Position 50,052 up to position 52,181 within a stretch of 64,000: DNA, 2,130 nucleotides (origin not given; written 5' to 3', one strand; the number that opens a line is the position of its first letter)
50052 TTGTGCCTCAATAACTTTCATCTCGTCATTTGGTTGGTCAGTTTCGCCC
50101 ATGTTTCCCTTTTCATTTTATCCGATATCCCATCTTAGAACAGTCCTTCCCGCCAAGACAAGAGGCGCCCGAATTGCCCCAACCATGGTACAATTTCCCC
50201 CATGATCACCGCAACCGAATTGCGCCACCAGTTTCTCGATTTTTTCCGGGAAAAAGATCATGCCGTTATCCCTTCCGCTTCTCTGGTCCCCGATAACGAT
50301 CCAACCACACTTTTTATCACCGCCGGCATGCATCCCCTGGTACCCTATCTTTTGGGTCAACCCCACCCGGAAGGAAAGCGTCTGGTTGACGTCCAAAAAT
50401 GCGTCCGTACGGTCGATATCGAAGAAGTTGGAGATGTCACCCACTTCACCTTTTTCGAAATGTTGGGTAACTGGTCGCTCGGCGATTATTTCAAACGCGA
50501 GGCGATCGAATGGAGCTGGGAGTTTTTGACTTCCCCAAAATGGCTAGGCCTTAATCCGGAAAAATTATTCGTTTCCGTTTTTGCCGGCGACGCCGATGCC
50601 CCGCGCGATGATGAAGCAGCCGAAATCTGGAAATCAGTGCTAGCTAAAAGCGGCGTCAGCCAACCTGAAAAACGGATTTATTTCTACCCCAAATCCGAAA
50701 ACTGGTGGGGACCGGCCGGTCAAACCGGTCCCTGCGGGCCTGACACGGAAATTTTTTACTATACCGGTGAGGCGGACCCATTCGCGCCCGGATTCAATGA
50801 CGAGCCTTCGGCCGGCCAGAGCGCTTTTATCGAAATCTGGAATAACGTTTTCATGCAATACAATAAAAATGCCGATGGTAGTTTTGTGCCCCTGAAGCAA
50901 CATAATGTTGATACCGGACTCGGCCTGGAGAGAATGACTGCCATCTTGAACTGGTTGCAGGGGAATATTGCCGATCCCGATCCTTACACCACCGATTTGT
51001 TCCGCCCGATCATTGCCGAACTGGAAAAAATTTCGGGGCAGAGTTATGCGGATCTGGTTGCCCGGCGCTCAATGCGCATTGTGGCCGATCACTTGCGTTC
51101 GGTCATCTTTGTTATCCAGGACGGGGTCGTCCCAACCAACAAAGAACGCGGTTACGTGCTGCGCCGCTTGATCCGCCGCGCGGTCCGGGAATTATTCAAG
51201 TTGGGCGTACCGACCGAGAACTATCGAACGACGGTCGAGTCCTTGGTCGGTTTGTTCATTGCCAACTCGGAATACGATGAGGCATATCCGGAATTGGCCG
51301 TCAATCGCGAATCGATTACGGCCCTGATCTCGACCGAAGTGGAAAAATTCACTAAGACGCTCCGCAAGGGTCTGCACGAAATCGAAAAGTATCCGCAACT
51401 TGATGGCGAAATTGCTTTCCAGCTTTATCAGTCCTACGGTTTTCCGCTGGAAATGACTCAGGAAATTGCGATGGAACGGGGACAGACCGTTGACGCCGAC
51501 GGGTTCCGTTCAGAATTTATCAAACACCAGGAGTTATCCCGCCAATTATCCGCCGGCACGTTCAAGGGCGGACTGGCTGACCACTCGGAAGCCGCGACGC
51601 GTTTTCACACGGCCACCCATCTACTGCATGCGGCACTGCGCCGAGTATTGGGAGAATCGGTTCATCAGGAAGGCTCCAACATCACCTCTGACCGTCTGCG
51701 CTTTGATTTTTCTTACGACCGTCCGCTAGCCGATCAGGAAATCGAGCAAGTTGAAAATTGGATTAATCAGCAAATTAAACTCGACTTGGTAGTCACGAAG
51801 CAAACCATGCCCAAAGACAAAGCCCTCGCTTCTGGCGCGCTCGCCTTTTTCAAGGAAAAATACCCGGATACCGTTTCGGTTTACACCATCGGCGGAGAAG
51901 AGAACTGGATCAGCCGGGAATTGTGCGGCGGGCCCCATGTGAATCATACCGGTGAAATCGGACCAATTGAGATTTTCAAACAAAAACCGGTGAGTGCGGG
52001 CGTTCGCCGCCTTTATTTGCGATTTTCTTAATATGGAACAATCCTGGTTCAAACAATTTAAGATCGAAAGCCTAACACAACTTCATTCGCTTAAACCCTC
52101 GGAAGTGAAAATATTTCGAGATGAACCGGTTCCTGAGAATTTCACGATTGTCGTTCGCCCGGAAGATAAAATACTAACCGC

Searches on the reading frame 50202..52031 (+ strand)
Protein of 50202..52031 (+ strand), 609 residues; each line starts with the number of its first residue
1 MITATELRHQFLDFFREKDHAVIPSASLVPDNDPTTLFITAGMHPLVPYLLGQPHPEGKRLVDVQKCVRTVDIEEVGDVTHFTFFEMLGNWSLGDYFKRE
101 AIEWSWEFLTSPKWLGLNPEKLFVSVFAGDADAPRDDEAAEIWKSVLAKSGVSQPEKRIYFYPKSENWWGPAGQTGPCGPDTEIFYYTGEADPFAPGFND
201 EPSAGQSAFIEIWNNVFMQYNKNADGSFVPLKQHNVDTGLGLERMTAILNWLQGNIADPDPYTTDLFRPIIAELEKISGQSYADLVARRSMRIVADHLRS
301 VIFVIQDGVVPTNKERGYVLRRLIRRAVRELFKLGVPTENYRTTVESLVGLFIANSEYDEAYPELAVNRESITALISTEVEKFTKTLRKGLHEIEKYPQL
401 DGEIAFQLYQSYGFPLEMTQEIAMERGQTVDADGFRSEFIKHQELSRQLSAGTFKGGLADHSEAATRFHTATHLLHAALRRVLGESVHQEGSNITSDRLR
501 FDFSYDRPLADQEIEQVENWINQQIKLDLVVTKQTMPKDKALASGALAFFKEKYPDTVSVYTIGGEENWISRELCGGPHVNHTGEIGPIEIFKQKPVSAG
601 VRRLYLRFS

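Call 89: search_protein_families(library=pfam, proteins=[window:50202-52031:+], max_evalue=0.001)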
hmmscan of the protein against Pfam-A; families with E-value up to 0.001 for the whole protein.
window:50202-52031:+ (609 aa): 2 families
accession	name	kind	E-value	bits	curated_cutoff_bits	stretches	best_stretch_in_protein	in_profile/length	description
PF01411.24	tRNA-synt_2c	-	7.9e-128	427.8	30.3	1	6-454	1-436/552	tRNA synthetases class II (A)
PF07973.19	tRNA_SAD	-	1e-14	54.7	24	1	558-605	1-44/44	Threonyl and Alanyl tRNA synthetase second additional domain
